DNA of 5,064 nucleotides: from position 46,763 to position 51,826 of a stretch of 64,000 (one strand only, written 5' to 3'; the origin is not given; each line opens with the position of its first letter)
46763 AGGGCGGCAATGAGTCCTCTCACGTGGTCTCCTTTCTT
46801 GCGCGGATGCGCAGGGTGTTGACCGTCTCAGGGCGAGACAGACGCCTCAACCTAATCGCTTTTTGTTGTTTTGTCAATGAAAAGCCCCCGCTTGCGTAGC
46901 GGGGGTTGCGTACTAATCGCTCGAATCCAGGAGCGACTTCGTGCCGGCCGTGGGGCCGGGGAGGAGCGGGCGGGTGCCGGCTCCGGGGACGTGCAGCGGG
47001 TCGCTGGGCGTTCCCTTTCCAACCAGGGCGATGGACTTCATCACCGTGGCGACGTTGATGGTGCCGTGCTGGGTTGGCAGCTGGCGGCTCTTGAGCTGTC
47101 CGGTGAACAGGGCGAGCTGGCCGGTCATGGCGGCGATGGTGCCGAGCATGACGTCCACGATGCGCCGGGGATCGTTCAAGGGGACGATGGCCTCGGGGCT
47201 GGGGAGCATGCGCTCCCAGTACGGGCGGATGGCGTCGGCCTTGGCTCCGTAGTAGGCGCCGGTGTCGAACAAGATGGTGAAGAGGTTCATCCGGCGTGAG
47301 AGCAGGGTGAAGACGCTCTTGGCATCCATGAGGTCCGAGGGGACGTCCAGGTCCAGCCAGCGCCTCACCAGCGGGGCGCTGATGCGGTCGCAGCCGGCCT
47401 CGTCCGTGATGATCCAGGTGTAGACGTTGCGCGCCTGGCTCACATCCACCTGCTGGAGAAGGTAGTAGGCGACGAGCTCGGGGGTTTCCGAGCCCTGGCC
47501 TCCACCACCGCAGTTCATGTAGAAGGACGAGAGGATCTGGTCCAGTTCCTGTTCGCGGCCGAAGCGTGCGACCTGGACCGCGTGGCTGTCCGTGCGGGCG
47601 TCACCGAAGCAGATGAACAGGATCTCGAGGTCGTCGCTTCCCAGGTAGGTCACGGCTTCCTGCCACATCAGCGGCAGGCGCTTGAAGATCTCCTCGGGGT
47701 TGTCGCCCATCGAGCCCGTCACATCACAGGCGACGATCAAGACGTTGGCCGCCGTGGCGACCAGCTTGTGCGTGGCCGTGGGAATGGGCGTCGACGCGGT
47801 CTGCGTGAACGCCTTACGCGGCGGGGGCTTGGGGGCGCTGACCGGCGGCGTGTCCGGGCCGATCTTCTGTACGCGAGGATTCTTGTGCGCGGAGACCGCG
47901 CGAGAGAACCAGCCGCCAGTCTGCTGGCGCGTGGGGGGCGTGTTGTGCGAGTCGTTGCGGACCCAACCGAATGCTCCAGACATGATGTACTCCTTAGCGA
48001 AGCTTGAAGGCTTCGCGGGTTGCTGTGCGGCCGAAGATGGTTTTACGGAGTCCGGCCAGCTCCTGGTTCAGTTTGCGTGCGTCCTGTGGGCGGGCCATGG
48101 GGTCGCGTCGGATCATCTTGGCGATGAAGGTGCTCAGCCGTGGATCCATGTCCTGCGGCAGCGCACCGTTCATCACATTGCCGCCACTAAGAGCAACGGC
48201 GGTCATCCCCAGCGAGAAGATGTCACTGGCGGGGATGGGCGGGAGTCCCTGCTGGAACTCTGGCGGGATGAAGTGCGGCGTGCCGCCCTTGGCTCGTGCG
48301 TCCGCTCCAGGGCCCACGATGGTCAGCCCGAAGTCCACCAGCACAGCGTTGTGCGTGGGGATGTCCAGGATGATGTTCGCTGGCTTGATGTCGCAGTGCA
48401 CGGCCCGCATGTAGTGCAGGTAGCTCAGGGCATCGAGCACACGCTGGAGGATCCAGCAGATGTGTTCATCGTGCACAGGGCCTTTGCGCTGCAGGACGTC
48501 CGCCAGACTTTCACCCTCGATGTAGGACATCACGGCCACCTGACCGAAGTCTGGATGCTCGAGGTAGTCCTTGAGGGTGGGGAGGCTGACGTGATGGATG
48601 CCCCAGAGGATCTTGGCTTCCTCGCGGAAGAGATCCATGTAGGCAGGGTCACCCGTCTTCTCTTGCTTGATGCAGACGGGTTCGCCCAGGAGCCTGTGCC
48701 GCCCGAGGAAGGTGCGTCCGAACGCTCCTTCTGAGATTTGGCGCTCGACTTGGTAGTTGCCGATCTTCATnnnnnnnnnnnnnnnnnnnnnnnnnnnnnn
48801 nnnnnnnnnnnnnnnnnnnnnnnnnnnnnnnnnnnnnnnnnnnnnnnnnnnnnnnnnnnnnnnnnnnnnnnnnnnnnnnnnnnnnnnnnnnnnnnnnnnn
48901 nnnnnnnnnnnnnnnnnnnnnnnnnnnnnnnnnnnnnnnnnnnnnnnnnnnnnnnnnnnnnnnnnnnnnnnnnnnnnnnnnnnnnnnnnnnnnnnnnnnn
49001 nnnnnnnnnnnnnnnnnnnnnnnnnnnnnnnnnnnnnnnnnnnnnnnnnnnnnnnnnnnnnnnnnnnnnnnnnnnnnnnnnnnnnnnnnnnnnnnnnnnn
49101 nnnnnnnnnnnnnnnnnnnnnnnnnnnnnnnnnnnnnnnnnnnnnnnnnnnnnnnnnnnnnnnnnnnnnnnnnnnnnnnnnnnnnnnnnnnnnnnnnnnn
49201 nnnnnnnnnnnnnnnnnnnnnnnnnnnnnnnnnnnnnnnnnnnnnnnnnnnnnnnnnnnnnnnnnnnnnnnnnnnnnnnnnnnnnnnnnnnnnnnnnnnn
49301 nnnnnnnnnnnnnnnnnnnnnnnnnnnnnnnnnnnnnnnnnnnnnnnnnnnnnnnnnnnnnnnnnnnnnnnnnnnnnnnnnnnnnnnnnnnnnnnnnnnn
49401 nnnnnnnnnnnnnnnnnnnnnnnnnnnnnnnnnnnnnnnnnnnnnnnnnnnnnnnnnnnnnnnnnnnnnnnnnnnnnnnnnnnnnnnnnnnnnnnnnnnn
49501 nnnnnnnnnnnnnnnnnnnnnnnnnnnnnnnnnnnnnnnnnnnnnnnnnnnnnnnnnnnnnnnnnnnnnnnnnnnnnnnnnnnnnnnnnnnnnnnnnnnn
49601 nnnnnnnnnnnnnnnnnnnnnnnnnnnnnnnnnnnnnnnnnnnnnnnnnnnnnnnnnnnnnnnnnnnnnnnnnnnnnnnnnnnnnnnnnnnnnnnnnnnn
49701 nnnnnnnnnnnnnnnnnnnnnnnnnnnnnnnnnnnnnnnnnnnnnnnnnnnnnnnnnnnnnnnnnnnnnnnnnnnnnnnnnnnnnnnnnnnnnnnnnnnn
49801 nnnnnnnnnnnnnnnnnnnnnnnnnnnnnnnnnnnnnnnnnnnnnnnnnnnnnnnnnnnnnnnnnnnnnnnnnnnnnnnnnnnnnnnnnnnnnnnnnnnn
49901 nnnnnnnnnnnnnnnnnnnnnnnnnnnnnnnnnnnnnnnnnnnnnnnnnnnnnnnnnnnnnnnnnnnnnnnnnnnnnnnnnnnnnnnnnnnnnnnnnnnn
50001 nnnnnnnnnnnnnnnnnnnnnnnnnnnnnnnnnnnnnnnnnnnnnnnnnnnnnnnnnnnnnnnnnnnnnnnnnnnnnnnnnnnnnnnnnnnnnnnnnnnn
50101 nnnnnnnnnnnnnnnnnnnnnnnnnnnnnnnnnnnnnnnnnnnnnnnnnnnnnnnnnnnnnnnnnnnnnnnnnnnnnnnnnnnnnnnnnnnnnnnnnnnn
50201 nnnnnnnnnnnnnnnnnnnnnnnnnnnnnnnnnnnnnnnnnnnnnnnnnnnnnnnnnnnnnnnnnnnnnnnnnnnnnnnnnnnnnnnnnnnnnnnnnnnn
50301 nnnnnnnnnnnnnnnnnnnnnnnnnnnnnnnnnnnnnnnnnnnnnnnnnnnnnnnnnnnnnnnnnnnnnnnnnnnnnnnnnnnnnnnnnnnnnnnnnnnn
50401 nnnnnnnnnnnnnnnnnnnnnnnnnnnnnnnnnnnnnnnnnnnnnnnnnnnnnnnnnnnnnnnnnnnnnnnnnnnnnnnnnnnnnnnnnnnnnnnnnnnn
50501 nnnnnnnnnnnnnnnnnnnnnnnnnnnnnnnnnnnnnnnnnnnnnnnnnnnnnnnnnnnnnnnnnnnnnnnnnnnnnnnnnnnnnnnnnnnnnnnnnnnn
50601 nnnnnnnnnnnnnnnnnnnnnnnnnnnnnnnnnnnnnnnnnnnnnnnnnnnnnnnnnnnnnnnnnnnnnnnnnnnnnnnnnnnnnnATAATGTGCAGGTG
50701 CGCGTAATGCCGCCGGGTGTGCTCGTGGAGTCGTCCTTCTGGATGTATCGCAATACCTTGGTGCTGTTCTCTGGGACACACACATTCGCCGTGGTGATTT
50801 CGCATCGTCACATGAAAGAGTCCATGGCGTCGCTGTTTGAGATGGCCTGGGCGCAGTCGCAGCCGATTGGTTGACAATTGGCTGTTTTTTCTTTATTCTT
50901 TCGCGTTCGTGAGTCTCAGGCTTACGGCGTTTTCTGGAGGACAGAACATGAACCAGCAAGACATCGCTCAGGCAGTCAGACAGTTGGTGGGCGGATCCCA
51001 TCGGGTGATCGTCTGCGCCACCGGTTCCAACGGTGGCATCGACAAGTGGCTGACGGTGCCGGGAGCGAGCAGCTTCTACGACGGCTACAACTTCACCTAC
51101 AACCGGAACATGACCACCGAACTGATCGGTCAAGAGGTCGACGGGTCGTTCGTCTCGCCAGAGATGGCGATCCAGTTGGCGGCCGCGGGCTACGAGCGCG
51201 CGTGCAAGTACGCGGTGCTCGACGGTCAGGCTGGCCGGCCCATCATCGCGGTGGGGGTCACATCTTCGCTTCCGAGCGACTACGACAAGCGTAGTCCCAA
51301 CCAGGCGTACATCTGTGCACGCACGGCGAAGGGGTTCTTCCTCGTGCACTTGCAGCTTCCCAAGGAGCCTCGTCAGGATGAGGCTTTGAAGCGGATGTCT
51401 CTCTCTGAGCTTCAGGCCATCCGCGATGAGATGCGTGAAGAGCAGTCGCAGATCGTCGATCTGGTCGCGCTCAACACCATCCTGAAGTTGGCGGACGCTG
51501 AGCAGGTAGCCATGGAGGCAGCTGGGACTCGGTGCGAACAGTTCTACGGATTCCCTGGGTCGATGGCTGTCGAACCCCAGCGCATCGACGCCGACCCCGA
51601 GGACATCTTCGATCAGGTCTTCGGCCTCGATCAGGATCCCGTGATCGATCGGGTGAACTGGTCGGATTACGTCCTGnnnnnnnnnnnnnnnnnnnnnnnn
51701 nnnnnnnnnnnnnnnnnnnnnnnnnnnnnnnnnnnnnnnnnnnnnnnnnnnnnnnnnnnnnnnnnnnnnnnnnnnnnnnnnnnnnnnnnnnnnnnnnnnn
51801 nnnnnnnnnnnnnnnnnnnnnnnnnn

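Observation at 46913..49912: Three-gene operon coupling fused CoaD-CoaE to a domain-minimal Ser/Thr kinase and a vWA protein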

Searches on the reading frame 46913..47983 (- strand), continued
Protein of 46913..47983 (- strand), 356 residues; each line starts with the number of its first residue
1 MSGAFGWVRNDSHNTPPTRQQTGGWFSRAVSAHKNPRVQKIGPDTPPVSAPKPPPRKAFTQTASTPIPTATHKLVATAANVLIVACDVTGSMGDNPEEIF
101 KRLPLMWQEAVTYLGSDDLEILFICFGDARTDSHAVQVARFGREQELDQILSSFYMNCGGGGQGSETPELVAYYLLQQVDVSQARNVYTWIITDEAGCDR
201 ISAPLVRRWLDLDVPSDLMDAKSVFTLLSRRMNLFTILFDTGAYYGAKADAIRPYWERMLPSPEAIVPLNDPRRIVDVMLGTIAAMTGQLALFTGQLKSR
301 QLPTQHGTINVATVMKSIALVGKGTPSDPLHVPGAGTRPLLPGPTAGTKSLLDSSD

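Call 77: search_protein_representatives(alignment_id=A1)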
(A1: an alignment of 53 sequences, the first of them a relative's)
Query: 53 sequences, 349 profile positions. Proteins with E-value up to 0.001 (for the whole library): 1475; up to 1e-10: 998; up to 1e-30: 253. The best 150 are listed.
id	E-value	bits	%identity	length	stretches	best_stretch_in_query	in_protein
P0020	2.2e-146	504.1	-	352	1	1-344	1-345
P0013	9.9e-142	488.7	-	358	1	1-348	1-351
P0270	9.9e-141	485.5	-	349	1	1-338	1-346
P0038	1.7e-137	474.8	-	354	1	1-345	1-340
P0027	1.1e-135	468.9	-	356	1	1-346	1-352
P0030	1.6e-126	438.8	-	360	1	1-343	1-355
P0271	2.6e-120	418.3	-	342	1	1-343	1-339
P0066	1.2e-117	409.5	-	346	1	1-341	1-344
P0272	7.2e-115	400.4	-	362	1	1-342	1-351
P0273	3.9e-114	398.0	-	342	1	1-339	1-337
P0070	5.3e-112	391.0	-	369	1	1-340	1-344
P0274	4.3e-107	374.8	-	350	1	1-342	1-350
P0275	9.6e-107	373.7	-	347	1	1-343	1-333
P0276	9.7e-107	373.7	-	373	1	1-340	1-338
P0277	2.0e-106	372.6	-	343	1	1-344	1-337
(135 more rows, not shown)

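Call 79: find_related_loci(query=A1, collection=viral_contigs, flank=8000)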
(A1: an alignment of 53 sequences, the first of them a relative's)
Query A1 (356 aa) in viral_contigs; peptide patterns used: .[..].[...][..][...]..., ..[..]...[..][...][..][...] (x = any residue, [..] = any of these).
97 stretches matched a pattern; 4 encode a relative of the query (tblastn E <= 1e-3); 4 distinct loci.
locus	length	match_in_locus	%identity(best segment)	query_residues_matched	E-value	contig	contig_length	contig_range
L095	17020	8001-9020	39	1-340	1e-60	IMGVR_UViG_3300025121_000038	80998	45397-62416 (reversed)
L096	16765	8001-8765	40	74-329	3e-51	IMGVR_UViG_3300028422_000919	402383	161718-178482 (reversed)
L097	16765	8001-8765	40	74-329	3e-51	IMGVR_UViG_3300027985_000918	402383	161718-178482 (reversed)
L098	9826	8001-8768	39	74-327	5e-47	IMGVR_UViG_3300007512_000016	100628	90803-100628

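Call 86: search_protein_families(library=phrogs, proteins=[L095:60-1319:+, L095:3094-3942:+, L095:9448-10377:+, L095:11573-12268:+, L095:12488-16930:+, L096:969-2915:+, L096:8856-9761:+, L096:10515-11801:+, L096:11729-13390:+, L096:3292-4203:-], max_evalue=0.001)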
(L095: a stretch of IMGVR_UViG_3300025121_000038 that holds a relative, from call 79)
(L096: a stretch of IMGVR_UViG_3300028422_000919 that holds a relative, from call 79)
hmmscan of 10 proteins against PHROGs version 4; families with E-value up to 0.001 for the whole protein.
L095:60-1319:+ (419 aa): 0 families

L095:3094-3942:+ (282 aa): 1 family
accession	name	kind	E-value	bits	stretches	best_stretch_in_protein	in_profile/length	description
phrog_1649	-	other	2.6e-08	33.9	0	152-236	165-254/308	metallo-phosphoesterase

L095:9448-10377:+ (309 aa): 0 families

L095:11573-12268:+ (231 aa): 4 families
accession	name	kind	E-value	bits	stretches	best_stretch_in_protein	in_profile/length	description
phrog_19918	-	unknown function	1.1e-59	203.4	1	3-227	109-336/355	-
phrog_3122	-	other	4.4e-09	37.5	1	106-164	25-84/136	RF-1 domain peptide chain release factor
phrog_20323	-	other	5.2e-08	33.6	1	108-170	2-64/73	RF-1 domain peptide chain release factor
phrog_35727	-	unknown function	0.0002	22.1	1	115-180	12-80/162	-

L095:12488-16930:+ (1480 aa): 2 families
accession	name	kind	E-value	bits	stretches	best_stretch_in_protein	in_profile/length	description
phrog_23333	-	DNA, RNA and nucleotide metabolism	3.3e-12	47.2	1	1300-1473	204-383/383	polymerase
phrog_18612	-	unknown function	2.7e-06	26.6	1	1290-1395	917-1031/1214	-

L096:969-2915:+ (648 aa): 0 families

L096:8856-9761:+ (301 aa): 1 family
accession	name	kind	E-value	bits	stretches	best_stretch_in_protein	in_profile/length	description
phrog_6572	-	other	7.1e-07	29.7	1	26-165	34-181/325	ADP-ribosylglycohydrolase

L096:10515-11801:+ (428 aa): 2 families
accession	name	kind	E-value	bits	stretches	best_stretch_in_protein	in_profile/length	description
phrog_1645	-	head and packaging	1.1e-77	262.7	1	23-426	50-438/440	virion structural protein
phrog_5838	-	head and packaging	8.5e-25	87.7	1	149-247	566-663/1106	virion structural protein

L096:11729-13390:+ (553 aa): 1 family
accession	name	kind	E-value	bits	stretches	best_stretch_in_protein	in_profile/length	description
phrog_3636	-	DNA, RNA and nucleotide metabolism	8.5e-10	40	1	400-478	8-84/149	DNA binding protein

L096:3292-4203:- (303 aa): 1 family
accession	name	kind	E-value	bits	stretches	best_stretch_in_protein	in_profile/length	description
phrog_761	-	other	2.7e-15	57.9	1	67-226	16-161/362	thymidylate kinase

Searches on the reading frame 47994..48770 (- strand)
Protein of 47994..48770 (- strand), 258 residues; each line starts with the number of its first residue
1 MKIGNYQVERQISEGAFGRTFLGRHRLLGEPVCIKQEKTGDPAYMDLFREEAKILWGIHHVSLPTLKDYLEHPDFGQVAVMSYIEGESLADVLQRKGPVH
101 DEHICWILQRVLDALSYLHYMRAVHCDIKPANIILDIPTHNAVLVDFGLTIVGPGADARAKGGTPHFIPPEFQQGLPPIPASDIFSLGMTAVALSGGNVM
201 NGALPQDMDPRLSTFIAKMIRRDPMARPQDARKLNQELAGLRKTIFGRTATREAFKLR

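Call 5: search_protein_families(library=pfam, proteins=[window:47994-48770:-], max_evalue=0.1)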
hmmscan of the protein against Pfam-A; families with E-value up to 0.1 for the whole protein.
window:47994-48770:- (258 aa): 6 families
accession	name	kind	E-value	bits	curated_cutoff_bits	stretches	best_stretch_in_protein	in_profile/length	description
PF00069.31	Pkinase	-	4.3e-32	112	31.7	1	6-197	1-193/263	Protein kinase domain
PF07714.23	PK_Tyr_Ser-Thr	-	4.7e-16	59.3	23.1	1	7-194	2-197/258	Protein tyrosine and serine/threonine kinase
PF03109.22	ABC1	-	8.6e-05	22.2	22.9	1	77-150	143-214/244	ABC1 atypical kinase-like domain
PF01636.29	APH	-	0.00017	21.8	23.2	1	121-154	168-201/239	Phosphotransferase enzyme family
PF19974.5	TCAD9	-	0.01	15.4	40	1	107-147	283-321/429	Ternary complex associated domain 9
PF01163.29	RIO1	-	0.057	13.5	22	1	77-148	81-149/187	RIO domain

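Call 6: search_protein_families(library=ncbifam, proteins=[window:47994-48770:-], max_evalue=0.1)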
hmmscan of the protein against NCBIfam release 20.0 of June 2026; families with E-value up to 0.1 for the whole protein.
window:47994-48770:- (258 aa): 19 families
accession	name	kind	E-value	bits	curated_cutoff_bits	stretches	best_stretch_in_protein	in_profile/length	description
NF033483.0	PknB_PASTA_kin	equivalog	7.7e-27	94.5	450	1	5-189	8-196/563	Stk1 family PASTA domain-containing Ser/Thr kinase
NF047741.1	antiphage_MADS6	equivalog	7.5e-24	84.2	460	2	2-119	492-608/612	methylation-associated defense system protein kinase MAD6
TIGR03903.1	TOMM_kin_cyc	equivalog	3.9e-20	71.3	705.75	1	45-207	22-196/1267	TOMM system kinase/cyclase fusion protein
NF038150.1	lanthi_synth_IV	equivalog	1.7e-16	59.8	650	1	4-224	189-423/851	class IV lanthionine synthetase LanL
NF052427.1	StpK7MSMEG_1200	equivalog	2.4e-12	46.2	900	1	3-220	6-222/601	serine/threonine protein kinase StpK7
NF058632.1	SerThrKinPrkT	equivalog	7.7e-10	38.3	280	1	5-150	22-165/322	serine/threonine protein kinase PrkT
NF011463.0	PRK14879.1-4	equivalog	7.9e-10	38.5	188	1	49-150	66-160/237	Kae1-associated kinase Bud32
NF033442.0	BREX_PglW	equivalog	1e-09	36.7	990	1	4-170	512-677/1391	BREX system serine/threonine kinase PglW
TIGR03724.2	arch_bud32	equivalog_domain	2.2e-08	33.8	125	1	50-151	42-132/193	KEOPS complex kinase/ATPase Bud32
NF043056.1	T4SS_LegK1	equivalog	4.3e-08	32.2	550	1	123-195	210-284/516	Dot/Icm T4SS effector kinase LegK1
NF038151.1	lanthi_synth_III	equivalog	4.9e-08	31.8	575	1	46-216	268-444/833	class III lanthionine synthetase LanKC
NF053615.1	SerThrKinAfsKStmc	equivalog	5.1e-08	32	1300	1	82-206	92-219/809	protein serine/threonine kinase AfsK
NF011460.0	PRK14879.1-1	equivalog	1.7e-06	27.4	199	1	78-150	87-157/232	Kae1-associated kinase Bud32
NF009651.0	PRK13184.1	equivalog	3.4e-06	25.3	839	1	4-152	2-162/932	serine/threonine-protein kinase PknD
NF007174.0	PRK09605.1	equivalog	3e-05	22.7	447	1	49-152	384-475/535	bifunctional N(6)-L-threonylcarbamoyladenine synthase/serine/threonine protein kinase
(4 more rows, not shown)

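Call 7: search_protein_families(library=padloc, proteins=[window:47994-48770:-], max_evalue=0.1)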
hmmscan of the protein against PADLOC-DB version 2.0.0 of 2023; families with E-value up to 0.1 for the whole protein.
window:47994-48770:- (258 aa): 36 families (the best 25 are shown)
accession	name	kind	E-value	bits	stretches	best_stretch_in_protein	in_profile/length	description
PDLC04138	mad6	-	8e-36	122.1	1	4-192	51-247/659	mads_6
PDLC04044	PD-T4-6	-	1.3e-35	121.2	1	5-244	33-295/372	-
PDLC04042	PD-T4-6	-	6.9e-34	115.8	1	3-189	8-200/292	-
PDLC04045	PD-T4-6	-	1.9e-30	104.1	1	5-196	34-241/350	-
PDLC04053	PD-T4-6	-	3.3e-30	103.6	1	2-191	7-201/311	-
PDLC04047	PD-T4-6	-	2.3e-28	97.2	1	3-190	9-201/327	-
PDLC04062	PD-T4-6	-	2e-26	91.1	1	6-195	34-232/450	-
PDLC04054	PD-T4-6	-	7.5e-25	86.1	1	4-199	11-211/347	-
PDLC04061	PD-T4-6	-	8e-25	86.3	1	4-189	16-211/510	-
PDLC04060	PD-T4-6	-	1.3e-22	78.4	1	5-194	9-202/486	-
PDLC03920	MkoA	-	1.1e-21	74.9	1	29-245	32-281/1112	-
PDLC04041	PD-T4-6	-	3.3e-21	74.1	1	3-192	27-225/443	-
PDLC04051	PD-T4-6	-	6.3e-21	72.8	1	4-198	32-238/476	-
PDLC04064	PD-T4-6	-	6.7e-21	72.6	1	2-198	18-218/369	-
PDLC04039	PD-T4-6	-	3.9e-20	70.3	1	2-191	12-205/458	-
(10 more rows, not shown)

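Call 8: search_protein_families(library=phrogs, proteins=[window:47994-48770:-], max_evalue=0.1)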
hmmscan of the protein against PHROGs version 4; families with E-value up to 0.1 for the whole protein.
window:47994-48770:- (258 aa): 3 families
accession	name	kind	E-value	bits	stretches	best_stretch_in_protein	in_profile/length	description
phrog_2361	-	other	3.3e-30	106.3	1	3-241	10-269/415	serine-threonine kinase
phrog_3043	-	other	2.7e-08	34.5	1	64-190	161-294/376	kinase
phrog_3297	-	other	0.0014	19.5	1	92-151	52-113/160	kinase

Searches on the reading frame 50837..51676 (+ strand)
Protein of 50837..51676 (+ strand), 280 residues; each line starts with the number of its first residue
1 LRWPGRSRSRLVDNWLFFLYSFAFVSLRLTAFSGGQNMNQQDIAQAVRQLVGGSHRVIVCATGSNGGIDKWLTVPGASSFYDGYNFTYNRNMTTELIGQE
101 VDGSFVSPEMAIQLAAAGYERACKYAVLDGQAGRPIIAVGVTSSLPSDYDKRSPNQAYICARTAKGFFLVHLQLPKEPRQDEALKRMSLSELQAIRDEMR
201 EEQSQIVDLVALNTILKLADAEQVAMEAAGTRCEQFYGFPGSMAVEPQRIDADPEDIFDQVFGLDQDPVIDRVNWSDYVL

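Call 46: search_protein_families(library=pfam, proteins=[window:50837-51676:+], max_evalue=10)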
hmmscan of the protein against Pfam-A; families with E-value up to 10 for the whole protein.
window:50837-51676:+ (280 aa): 2 families
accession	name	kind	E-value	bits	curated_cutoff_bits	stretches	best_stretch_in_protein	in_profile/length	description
PF02464.23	CinA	-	0.053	13.6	23.5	1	42-116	3-83/155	Competence-damaged protein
PF23629.1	Death_MADD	-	0.13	12.8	27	1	36-61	46-71/76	MAP kinase-activating death domain protein death domain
